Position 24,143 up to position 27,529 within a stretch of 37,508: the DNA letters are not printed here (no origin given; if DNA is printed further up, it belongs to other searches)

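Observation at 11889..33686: Window-wide family of tandem repeats with 7-nt (or 14-nt) period, sitting in frame inside conserved genes as well as between genes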

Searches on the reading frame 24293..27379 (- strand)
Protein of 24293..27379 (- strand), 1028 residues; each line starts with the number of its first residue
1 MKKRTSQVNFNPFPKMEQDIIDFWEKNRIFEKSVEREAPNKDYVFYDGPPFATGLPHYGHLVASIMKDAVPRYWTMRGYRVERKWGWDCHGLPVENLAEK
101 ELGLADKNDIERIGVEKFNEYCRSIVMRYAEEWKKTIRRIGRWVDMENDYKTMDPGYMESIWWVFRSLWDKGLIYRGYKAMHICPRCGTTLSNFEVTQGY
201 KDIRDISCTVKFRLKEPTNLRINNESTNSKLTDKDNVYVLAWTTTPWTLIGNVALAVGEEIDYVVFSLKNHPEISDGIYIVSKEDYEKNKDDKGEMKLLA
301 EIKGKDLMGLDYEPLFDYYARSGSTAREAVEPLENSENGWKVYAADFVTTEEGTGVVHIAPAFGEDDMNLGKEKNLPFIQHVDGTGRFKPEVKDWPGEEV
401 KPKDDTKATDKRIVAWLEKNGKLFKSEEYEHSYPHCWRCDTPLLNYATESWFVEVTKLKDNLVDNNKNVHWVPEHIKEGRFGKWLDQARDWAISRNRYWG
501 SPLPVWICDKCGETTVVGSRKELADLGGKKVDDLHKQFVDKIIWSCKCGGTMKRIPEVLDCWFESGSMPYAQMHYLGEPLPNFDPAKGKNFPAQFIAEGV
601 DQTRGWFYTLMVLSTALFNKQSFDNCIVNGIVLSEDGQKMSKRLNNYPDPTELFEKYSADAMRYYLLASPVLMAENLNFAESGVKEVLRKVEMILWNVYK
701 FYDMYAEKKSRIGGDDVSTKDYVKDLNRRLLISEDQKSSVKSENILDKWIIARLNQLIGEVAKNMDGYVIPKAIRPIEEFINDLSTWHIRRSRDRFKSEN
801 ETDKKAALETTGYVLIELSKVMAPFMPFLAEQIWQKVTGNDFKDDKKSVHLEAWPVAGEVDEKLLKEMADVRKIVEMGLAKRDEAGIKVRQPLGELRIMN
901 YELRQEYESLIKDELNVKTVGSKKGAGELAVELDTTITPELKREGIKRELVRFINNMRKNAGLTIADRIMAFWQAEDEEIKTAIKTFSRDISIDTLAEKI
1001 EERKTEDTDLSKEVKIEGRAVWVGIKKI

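Call 6: search_protein_families(library=pfam, proteins=[window:24293-27379:-])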
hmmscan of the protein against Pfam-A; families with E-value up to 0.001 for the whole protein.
window:24293-27379:- (1028 aa): 6 families
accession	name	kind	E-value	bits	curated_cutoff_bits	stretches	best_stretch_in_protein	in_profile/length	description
PF00133.28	tRNA-synt_1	-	3.3e-137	458.1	22.7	1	20-677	2-413/414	tRNA synthetases class I (I, L, M and V)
PF08264.19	Anticodon_1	-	3.5e-32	111.8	25.1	1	747-893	1-144/148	Anticodon-binding domain of tRNA ligase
PF19302.4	DUF5915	-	3.2e-22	79.4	27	1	925-1027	96-194/195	Domain of unknown function (DUF5915)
PF09334.17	tRNA-synt_1g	-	4.2e-19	69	20.1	2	50-227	8-170/391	tRNA synthetases class I (M)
PF01406.26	tRNA-synt_1e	-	1.8e-05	24.7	27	1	613-687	228-299/301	tRNA synthetases class I (C) catalytic domain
PF13603.12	tRNA-synt_1_2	-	7.8e-05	22.7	25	1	325-384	85-142/185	Leucyl-tRNA synthetase, editing domain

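Call 7: find_homologous_proteins(query=window:24293-27379:-, max_evalue=1e-30)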
Query window:24293-27379:- (1028 aa): 8000 proteins with E <= 1e-30 among 8000 candidates; the best 120 are listed.
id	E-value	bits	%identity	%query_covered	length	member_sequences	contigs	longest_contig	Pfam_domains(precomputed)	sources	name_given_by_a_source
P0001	0.0e+0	2370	100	99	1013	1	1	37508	PF09334.18,PF01406.26,PF08264.20,PF00133.29,PF19302.5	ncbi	-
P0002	0.0e+0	1590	67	100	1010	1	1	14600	PF09334.18,PF01406.26,PF08264.20,PF00133.29,PF19302.5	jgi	jgi:isoleucyl-tRNA synthetase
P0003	0.0e+0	1568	68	99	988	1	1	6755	PF09334.18,PF08264.20,PF00133.29,PF19302.5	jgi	-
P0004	0.0e+0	1521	64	99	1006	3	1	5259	PF09334.18,PF08264.20,PF00133.29,PF19302.5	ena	-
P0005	0.0e+0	1517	66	99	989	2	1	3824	PF09334.18,PF01406.26,PF08264.20,PF13603.13,PF00133.29,PF19302.5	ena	-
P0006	0.0e+0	1514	65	100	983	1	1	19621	PF09334.18,PF01406.26,PF08264.20,PF00133.29,PF19302.5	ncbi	-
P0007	0.0e+0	1471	64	100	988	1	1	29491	PF09334.18,PF01406.26,PF08264.20,PF00133.29,PF19302.5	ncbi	-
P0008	0.0e+0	1467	63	100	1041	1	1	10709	PF09334.18,PF08264.20,PF00133.29,PF19302.5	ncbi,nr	ncbi:MAG: isoleucine--tRNA ligase [Patescibacteria group bacterium]|nr:isoleucine--tRNA ligase [Pate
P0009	0.0e+0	1466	62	99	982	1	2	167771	PF09334.18,PF08264.20,PF00133.29,PF19302.5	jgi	-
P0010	0.0e+0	1465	63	100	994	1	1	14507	PF09334.18,PF01406.26,PF08264.20,PF00133.29,PF19302.5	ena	-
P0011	0.0e+0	1463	64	100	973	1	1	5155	PF09334.18,PF08264.20,PF00133.29,PF19302.5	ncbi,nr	ncbi:MAG: isoleucine--tRNA ligase [Patescibacteria group bacterium]|nr:isoleucine--tRNA ligase [Pate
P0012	0.0e+0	1462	65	99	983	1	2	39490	PF09334.18,PF08264.20,PF00133.29,PF19302.5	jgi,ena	-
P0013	0.0e+0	1456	62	99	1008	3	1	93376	PF09334.18,PF01406.26,PF08264.20,PF00133.29,PF19302.5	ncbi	-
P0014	0.0e+0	1454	62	99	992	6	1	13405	PF09334.18,PF08264.20,PF00133.29,PF19302.5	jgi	-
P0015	0.0e+0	1450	63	100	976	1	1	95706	PF09334.18,PF01406.26,PF08264.20,PF00133.29,PF19302.5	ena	-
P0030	0.0e+0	1383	60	99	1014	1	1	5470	PF09334.18,PF01406.26,PF08264.20,PF00133.29,PF19302.5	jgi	jgi:isoleucyl-tRNA synthetase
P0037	0.0e+0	1363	59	99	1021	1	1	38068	PF09334.18,PF08264.20,PF00133.29,PF19302.5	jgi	jgi:isoleucyl-tRNA synthetase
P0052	0.0e+0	1331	60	99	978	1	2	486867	PF09334.18,PF08264.20,PF00133.29,PF19302.5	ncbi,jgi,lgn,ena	-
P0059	0.0e+0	1322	60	99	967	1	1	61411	PF09334.18,PF08264.20,PF00133.29,PF19302.5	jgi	-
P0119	0.0e+0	1268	54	100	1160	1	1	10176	PF09334.18,PF08264.20,PF00581.26,PF00133.29,PF19302.5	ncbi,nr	ncbi:MAG: isoleucine--tRNA ligase [Patescibacteria group bacterium]|nr:isoleucine--tRNA ligase [Pate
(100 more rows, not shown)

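Call 12: find_encoding_contigs(protein=P0052, flank=10000, max_places=1)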
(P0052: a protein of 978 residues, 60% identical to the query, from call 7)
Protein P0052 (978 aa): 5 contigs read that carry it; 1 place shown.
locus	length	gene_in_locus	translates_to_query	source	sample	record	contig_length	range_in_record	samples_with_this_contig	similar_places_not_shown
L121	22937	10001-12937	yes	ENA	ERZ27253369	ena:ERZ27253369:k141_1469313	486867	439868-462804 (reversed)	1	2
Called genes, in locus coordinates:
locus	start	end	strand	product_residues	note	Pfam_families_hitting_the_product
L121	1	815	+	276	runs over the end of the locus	-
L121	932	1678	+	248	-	PF01978:TrmB, PF13730:HTH_36 (faint)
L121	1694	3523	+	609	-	PF13522:GATase_6, PF13537:GATase_7, PF01380:SIS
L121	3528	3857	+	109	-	PF00583:Acetyltransf_1, PF13508:Acetyltransf_7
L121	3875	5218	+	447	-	PF02878:PGM_PMM_I, PF02879:PGM_PMM_II, PF02880:PGM_PMM_III, PF00408:PGM_PMM_IV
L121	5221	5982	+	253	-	PF00483:NTP_transferase, PF12804:NTP_transf_3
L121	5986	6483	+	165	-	-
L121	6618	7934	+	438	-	PF27218:MJ0043_C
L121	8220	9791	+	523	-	PF00117:GATase, PF07722:Peptidase_C26, PF02540:NAD_synthase (weak), PF00958:GMP_synt_C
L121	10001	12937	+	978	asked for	PF00133:tRNA-synt_1, PF09334:tRNA-synt_1g, PF08264:Anticodon_1, PF19302:DUF5915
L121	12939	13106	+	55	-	PF12961:DUF3850 (weak)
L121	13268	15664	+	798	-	-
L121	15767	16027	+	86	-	PF12961:DUF3850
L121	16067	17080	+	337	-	PF02568:ThiI, PF03054:tRNA_Me_trans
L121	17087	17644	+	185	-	PF04011:LemA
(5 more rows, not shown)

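Call 13: find_encoding_contigs(protein=P0011, flank=10000, max_places=1)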
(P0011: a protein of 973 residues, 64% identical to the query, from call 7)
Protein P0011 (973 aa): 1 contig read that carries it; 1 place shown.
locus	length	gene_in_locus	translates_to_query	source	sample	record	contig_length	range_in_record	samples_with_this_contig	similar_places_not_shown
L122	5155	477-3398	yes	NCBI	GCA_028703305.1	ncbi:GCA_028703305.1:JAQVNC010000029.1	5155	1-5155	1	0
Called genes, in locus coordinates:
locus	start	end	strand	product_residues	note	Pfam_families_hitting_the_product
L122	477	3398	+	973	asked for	PF00133:tRNA-synt_1, PF09334:tRNA-synt_1g (weak), PF08264:Anticodon_1, PF19302:DUF5915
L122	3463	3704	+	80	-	PF02568:ThiI (weak), PF03054:tRNA_Me_trans (weak), PF24167:DUF7411 (weak)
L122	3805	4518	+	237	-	-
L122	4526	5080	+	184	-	PF04011:LemA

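Call 14: find_encoding_contigs(protein=P0013, flank=10000, max_places=1)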
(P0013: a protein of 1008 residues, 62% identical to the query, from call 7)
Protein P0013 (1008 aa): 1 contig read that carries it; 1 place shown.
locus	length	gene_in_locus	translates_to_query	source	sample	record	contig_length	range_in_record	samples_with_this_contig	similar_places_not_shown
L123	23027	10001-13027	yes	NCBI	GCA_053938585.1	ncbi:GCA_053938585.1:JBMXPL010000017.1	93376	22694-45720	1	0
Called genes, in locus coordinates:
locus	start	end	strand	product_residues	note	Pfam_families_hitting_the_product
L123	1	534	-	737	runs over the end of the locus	PF01751:Toprim, PF01131:Topoisom_bac, PF01396:Zn_ribbon_Top1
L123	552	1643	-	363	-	PF02481:DNA_processg_A, PF17782:WHD_DprA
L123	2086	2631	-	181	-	PF01195:Pept_tRNA_hydro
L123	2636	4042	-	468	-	PF01926:MMR_HSR1, PF02421:FeoB_N, PF04548:AIG1, PF00071:Ras, PF01926:MMR_HSR1, PF02421:FeoB_N, PF04548:AIG1, PF00009:GTP_EFTU, +6 more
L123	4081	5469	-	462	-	PF03816:LytR_cpsA_psr, PF13399:LytR_C (weak)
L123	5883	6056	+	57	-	PF00037:Fer4, PF12797:Fer4_2 (weak), PF12837:Fer4_6, PF13237:Fer4_10 (weak), PF13459:Fer4_15, PF14697:Fer4_21 (weak), PF25160:LdpA_Fe-S-bd (faint), PF13370:Fer4_13, +1 more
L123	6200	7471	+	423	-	PF01541:GIY-YIG, PF27096:UvrC_M, PF08459:UvrC_RNaseH_dom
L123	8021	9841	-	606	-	PF00270:DEAD (faint), PF04851:ResIII, PF17757:UvrB_inter, PF27431:UvrB_3rd, PF00271:Helicase_C, PF12344:UvrB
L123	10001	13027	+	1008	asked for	PF00133:tRNA-synt_1, PF01406:tRNA-synt_1e (faint), PF09334:tRNA-synt_1g (weak), PF08264:Anticodon_1, PF19302:DUF5915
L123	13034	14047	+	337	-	PF02568:ThiI, PF03054:tRNA_Me_trans (weak), PF06508:QueC (faint), PF24167:DUF7411 (weak), PF18297:NFACT-R_2 (weak)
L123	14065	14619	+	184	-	PF04011:LemA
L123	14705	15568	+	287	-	PF04536:TPM_phosphatase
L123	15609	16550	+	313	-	PF01784:DUF34_NIF3 (faint)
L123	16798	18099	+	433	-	PF01136:Peptidase_U32, PF16325:Peptidase_U32_C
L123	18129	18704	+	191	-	PF01330:RuvA_N, PF00633:HHH (faint), PF14520:HHH_5, PF07499:RuvA_C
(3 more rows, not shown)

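Call 15: find_encoding_contigs(protein=P0007, flank=10000, max_places=1)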
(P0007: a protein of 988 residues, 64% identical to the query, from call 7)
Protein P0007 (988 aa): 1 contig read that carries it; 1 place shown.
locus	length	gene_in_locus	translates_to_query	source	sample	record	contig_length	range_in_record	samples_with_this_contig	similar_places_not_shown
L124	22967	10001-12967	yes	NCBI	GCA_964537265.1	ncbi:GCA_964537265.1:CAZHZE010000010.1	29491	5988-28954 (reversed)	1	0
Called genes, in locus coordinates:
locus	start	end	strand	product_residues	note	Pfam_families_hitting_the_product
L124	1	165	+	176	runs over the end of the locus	PF00961:LAGLIDADG_1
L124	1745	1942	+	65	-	-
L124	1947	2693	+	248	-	PF01978:TrmB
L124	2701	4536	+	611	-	PF13522:GATase_6, PF13537:GATase_7, PF01380:SIS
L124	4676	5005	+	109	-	PF00583:Acetyltransf_1, PF13673:Acetyltransf_10, PF13508:Acetyltransf_7, PF08445:FR47 (weak)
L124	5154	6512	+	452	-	PF02878:PGM_PMM_I, PF02879:PGM_PMM_II, PF02880:PGM_PMM_III, PF00408:PGM_PMM_IV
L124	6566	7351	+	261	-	PF00483:NTP_transferase, PF12804:NTP_transf_3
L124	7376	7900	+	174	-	-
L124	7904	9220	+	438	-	PF27218:MJ0043_C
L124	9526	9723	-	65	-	-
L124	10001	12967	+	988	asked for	PF00133:tRNA-synt_1, PF01406:tRNA-synt_1e (faint), PF09334:tRNA-synt_1g (weak), PF08264:Anticodon_1, PF19302:DUF5915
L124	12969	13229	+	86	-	PF12961:DUF3850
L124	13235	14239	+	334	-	PF02568:ThiI, PF03054:tRNA_Me_trans, PF24167:DUF7411 (weak)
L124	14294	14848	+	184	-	PF04011:LemA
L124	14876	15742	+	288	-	PF04536:TPM_phosphatase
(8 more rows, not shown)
